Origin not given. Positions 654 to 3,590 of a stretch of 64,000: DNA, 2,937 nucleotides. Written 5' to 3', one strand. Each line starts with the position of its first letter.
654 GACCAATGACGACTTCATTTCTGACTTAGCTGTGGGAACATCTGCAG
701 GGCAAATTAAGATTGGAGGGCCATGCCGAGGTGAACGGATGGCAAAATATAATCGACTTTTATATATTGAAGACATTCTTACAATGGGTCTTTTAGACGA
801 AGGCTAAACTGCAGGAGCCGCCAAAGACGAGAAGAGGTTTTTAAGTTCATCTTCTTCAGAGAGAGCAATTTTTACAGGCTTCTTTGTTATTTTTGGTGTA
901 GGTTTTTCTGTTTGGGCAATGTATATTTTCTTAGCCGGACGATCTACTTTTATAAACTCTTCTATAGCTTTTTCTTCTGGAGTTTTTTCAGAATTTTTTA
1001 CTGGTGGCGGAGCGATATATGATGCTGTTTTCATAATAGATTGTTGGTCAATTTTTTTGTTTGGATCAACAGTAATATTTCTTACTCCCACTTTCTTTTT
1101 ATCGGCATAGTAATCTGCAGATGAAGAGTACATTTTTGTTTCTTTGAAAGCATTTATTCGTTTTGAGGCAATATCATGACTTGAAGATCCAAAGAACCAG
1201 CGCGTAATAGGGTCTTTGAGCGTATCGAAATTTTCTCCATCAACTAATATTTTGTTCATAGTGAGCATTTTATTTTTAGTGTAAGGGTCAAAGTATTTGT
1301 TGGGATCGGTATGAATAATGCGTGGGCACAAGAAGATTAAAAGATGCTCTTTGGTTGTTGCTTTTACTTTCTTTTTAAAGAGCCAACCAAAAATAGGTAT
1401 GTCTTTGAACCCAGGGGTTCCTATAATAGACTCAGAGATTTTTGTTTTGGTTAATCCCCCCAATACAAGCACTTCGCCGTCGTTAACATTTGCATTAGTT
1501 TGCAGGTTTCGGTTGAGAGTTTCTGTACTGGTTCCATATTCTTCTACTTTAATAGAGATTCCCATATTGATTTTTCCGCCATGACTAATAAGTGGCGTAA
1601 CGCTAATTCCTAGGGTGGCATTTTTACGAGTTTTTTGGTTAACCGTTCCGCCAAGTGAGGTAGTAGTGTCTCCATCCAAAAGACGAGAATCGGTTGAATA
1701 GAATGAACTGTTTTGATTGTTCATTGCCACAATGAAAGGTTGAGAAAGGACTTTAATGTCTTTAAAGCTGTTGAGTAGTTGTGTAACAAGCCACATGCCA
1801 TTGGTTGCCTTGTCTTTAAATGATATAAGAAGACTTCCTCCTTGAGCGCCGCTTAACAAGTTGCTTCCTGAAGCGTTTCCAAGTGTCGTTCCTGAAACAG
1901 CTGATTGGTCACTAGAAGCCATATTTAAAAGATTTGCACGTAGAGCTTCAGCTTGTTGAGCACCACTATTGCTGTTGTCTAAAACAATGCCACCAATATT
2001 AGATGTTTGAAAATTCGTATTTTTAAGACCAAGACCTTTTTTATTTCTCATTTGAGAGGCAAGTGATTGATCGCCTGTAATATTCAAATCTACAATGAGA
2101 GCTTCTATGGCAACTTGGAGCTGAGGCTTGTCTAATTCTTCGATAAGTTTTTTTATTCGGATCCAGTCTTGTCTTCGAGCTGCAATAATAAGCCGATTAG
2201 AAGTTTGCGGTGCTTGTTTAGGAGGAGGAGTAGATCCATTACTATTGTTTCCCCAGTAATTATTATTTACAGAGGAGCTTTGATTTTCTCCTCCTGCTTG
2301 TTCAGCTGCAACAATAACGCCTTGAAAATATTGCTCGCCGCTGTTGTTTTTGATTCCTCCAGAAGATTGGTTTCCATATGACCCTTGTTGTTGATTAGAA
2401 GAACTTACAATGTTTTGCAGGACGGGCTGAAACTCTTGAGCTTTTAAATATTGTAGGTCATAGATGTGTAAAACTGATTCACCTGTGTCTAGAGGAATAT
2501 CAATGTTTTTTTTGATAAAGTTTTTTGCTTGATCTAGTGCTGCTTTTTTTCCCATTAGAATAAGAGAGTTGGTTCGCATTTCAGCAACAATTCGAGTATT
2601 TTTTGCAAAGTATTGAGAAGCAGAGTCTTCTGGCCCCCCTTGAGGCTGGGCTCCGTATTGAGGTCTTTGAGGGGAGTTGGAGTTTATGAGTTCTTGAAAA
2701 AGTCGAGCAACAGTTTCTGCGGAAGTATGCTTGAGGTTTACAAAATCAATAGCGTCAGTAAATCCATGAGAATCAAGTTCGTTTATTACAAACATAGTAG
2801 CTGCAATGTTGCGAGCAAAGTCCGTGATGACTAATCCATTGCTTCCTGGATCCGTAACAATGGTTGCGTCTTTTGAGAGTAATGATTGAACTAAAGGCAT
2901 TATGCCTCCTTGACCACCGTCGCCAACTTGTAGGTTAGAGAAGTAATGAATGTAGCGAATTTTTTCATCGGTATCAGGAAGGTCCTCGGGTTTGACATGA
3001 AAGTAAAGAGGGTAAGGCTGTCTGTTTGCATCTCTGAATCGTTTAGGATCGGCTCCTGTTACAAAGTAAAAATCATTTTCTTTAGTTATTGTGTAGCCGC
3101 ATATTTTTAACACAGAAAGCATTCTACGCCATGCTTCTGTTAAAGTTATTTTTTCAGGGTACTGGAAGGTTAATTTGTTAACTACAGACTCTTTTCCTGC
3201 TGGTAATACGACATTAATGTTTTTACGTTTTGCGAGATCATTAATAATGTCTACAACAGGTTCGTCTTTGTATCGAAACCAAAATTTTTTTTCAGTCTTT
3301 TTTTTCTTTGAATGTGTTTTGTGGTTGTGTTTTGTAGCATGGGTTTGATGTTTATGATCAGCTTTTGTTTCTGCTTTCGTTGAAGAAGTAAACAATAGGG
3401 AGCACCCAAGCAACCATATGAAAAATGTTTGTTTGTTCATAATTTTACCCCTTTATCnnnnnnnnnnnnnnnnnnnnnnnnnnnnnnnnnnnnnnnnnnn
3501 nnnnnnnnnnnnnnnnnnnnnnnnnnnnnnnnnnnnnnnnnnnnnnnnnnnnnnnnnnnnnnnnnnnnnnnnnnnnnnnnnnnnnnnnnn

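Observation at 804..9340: Single operon with two secretin genes: gspC-like, secretin 1, pilM/N-like fusion, pilO-like, secretin 2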

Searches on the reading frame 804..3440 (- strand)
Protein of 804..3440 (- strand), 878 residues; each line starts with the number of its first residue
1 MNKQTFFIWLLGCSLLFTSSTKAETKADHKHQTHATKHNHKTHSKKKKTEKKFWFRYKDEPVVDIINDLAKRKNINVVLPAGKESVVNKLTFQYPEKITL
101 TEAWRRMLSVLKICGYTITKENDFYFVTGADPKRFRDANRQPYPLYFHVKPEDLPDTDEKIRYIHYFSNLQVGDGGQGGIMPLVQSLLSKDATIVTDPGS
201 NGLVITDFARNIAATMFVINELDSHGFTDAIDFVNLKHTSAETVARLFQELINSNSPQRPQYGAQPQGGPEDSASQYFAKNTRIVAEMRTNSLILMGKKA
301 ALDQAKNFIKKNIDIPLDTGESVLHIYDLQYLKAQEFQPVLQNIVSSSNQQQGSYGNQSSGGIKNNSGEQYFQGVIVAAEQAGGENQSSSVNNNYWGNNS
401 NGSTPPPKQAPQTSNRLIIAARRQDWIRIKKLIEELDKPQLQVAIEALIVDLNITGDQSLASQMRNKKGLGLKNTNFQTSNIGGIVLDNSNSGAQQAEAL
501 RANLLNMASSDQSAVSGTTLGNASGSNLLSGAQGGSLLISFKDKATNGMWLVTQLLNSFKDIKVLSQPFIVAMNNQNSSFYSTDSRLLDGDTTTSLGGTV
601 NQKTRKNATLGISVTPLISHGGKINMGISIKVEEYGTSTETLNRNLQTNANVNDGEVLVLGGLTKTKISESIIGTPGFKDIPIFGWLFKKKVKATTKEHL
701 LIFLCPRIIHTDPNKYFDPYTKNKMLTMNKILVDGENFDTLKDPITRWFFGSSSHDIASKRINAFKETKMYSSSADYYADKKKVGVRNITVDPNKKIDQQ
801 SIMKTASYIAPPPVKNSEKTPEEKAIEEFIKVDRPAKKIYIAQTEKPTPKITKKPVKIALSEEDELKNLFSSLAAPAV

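Call 4: search_protein_families(library=pfam, proteins=[window:804-3440:-], max_evalue=1)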
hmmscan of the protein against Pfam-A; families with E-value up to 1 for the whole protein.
window:804-3440:- (878 aa): 4 families
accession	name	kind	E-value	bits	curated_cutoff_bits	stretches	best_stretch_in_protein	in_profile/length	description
PF00263.26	Secretin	-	1.4e-31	109.8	27.5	1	556-709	2-168/169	Bacterial type II and III secretion system protein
PF03958.22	Secretin_N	-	7.9e-21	74.5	28.2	3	234-311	4-62/69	Bacterial type II/III secretion system short domain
PF21305.2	type_II_gspD_N0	-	0.0029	17.9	27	1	58-124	4-68/71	GspD-like, N0 domain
PF07744.19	SPOC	-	0.13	12.6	25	1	767-818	82-122/153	SPOC domain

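Call 5: search_protein_families(library=ncbifam, proteins=[window:804-3440:-], max_evalue=1)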
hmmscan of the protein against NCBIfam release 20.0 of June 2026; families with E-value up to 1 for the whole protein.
window:804-3440:- (878 aa): 9 families
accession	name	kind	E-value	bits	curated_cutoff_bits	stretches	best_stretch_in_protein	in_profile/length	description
TIGR02517.1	type_II_gspD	equivalog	2.3e-78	264.2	351.35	1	58-711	4-592/600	type II secretion system secretin GspD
TIGR02515.1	IV_pilus_PilQ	subfamily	1.2e-44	153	284.35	3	412-709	141-427/428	type IV pilus secretin PilQ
NF010083.0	PRK13568.1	equivalog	1.4e-27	96.5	554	3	606-710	306-418/419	DNA uptake porin HofQ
TIGR02516.1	type_III_yscC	equivalog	8e-24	84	238.45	2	408-710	201-462/463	type III secretion system outer membrane ring subunit SctC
TIGR02519.1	pilus_MshL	equivalog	5.3e-21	74.9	250.2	1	417-709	10-290/290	pilus (MSHA type) biogenesis protein MshL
NF007851.2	PRK10560.1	exception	4.6e-17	61.9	598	2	605-711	297-411/412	DNA uptake porin HofQ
NF011873.0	PRK15346.1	equivalog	5.7e-10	38.5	524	2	562-695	342-480/499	EscC/YscC/HrcC family type III secretion system outer membrane ring protein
NF042912.1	Amuc_1098_fam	equivalog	2.3e-08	32.5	750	1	644-709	731-796/805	Amuc_1098 family type IV pilus outer membrane protein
NF052668.1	VPA0510_fam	equivalog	0.058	14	95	1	13-52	12-53/110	VPA0510 family protein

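Call 35: find_homologous_proteins(query=window:804-3440:-, max_evalue=1e-20)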
Query window:804-3440:- (878 aa): 177 proteins with E <= 1e-20 among 8000 candidates; the best 120 are listed.
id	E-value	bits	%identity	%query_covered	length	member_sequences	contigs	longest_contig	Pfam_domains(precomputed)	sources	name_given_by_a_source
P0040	0.0e+0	1973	100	100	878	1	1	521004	PF03958.23,PF00263.27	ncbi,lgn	-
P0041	0.0e+0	1586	80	100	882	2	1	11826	PF03958.23,PF00263.27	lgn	-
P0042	0.0e+0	1490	75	100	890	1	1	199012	PF03958.23,PF00263.27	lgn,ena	-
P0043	0.0e+0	1484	75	100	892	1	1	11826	PF03958.23,PF00263.27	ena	-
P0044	0.0e+0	1469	75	100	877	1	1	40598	PF03958.23,PF00263.27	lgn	-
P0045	0.0e+0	1235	65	100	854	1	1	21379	PF03958.23,PF00263.27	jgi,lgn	jgi:general secretion pathway protein D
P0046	8.4e-288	975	53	100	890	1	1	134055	PF03958.23,PF00263.27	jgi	jgi:general secretion pathway protein D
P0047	1.6e-221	756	46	96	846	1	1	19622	PF03958.23,PF00263.27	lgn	-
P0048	4.6e-194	665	42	97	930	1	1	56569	PF03958.23,PF00263.27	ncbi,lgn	-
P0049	1.6e-189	650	43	91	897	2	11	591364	PF21305.3,PF03958.23,PF00263.27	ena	-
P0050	6.5e-189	648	44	89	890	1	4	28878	PF21305.3,PF03958.23,PF00263.27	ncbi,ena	-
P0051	7.9e-189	647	45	88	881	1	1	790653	PF03958.23,PF00263.27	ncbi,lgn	-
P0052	2.6e-188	646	42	93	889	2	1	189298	PF03958.23,PF00263.27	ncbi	-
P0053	2.3e-183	629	44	87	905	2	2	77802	PF03958.23,PF00263.27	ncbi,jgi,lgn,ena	jgi:general secretion pathway protein D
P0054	9.9e-172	591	39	88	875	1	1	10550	PF21305.3,PF03958.23,PF00263.27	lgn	-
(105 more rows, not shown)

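Call 72: search_solved_structures(query=window:804-3440:-, max_evalue=1e-10)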
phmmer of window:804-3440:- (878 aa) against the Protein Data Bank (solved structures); distinct sequences matched with E-value up to 1e-10: 16.
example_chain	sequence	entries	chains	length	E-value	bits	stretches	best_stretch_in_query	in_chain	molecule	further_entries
5zdh_A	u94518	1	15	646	4.7e-27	97.4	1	410-710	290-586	Type II secretion system protein D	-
5wq7_A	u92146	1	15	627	2.9e-23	84.9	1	484-713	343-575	Putative type II secretion system protein D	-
6i1x_A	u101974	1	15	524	8.1e-23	83.4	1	408-724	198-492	Type II secretion system protein D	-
5w68_A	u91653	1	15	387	6.2e-22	80.5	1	409-710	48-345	Putative type II secretion protein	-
6i1y_A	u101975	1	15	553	4.8e-21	77.5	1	410-711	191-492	General secretion pathway protein GspD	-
5wln_G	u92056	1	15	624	5.2e-21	77.4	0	551-710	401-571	Type II secretion system protein D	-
5wq9_A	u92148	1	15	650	6.5e-20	73.8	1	413-711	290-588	Type II secretion system protein D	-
5wq8_A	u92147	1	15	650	1.2e-19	72.8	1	413-711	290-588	Type II secretion system protein D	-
9k8v_A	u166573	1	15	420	1.7e-16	62.5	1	413-711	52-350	General secretion pathway protein D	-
4av2_A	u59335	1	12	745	1.4e-15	59.4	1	414-714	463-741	TYPE IV PILUS BIOGENESIS AND COMPETENCE PROTEIN PILQ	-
6hcg_A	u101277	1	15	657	2.4e-15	58.7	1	417-715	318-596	Type II secretion system protein D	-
9sh1_A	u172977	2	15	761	3.8e-15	58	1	414-709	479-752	Type IV pilus biogenesis and competence protein PilQ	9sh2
9x0w_A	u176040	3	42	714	3.4e-14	54.9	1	418-711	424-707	Fimbrial assembly protein PilQ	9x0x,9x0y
6ve2_A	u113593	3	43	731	2.5e-13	52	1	418-711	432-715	Fimbrial assembly protein PilQ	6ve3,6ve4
6w6m_A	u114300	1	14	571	4.6e-13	51.1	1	418-709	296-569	Type IV pilus secretin PilQ family protein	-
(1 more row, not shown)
